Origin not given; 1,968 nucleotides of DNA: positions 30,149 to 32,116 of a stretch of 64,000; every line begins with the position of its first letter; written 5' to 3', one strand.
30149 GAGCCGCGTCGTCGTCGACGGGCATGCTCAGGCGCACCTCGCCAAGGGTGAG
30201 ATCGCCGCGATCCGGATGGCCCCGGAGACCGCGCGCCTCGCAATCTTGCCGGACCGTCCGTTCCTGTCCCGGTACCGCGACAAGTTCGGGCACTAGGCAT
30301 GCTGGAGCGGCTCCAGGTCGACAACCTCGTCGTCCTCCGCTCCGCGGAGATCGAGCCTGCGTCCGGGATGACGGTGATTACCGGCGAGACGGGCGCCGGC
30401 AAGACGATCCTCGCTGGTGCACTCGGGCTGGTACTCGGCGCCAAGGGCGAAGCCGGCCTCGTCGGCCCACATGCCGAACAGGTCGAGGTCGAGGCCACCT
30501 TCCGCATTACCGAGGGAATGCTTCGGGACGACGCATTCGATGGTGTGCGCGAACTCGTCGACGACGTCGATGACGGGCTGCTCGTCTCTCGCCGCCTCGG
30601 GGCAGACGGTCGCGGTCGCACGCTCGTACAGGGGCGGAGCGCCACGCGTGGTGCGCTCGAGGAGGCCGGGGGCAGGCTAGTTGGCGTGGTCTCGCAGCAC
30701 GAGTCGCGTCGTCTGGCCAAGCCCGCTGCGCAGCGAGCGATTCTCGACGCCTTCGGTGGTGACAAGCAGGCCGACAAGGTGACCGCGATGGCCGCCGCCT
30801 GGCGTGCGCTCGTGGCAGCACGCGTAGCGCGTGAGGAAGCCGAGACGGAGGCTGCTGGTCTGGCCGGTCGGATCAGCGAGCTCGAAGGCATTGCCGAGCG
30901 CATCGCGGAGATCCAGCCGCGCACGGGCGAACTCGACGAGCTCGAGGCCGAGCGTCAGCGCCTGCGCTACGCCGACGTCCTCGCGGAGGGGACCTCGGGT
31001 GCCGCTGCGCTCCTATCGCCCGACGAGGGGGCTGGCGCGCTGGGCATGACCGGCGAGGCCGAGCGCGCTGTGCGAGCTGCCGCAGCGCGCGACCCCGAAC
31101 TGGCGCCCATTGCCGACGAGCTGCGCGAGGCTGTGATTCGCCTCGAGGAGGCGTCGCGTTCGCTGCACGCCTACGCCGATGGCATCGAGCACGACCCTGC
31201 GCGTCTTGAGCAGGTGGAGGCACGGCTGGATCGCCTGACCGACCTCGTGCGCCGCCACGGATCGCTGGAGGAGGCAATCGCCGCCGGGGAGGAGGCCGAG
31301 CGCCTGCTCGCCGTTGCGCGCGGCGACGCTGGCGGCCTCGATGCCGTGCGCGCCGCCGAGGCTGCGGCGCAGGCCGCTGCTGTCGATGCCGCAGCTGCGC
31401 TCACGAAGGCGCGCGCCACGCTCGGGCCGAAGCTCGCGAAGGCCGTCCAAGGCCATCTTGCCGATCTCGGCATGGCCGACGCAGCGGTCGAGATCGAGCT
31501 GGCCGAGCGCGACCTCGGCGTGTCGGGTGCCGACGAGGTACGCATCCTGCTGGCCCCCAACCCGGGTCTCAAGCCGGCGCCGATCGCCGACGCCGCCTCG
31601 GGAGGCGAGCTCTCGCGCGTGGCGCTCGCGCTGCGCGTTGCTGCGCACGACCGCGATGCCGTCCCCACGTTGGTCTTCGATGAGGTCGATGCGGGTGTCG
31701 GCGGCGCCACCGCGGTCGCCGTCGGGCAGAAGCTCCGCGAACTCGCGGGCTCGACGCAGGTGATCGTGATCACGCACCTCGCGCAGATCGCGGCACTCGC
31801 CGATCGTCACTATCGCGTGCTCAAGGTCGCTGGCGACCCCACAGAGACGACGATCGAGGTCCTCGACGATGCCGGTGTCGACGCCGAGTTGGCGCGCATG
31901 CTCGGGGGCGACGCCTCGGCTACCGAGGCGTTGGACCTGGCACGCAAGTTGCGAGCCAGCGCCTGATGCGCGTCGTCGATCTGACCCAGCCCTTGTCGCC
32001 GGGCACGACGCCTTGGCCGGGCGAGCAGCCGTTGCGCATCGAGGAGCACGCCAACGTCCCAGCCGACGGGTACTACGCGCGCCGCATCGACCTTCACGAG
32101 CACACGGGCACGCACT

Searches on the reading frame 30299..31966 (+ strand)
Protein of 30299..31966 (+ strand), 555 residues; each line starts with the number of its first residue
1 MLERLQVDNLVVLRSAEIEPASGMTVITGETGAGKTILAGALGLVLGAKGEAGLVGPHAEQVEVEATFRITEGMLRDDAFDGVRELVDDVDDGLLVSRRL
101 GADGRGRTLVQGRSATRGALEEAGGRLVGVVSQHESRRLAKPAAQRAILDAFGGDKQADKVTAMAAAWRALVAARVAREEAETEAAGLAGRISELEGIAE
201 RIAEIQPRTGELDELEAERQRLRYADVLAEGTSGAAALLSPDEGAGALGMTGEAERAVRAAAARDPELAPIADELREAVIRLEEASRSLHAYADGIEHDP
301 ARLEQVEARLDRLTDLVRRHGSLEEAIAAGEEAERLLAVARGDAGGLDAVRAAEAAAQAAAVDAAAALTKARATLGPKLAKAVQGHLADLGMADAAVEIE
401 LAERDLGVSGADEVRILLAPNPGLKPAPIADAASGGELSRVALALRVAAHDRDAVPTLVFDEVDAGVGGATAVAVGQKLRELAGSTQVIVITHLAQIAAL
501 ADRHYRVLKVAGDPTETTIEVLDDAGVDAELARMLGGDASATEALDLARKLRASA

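Call 81: search_protein_families(library=pfam, proteins=[window:30299-31966:+], max_evalue=0.00001)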
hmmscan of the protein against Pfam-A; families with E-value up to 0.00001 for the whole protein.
window:30299-31966:+ (555 aa): 2 families
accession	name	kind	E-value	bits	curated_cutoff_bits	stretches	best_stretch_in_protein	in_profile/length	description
PF02463.25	SMC_N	-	5.5e-17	62.4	40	1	2-510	2-214/220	RecF/RecN/SMC N terminal domain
PF13476.12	AAA_23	-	8.4e-08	33.5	27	1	4-50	1-47/201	AAA domain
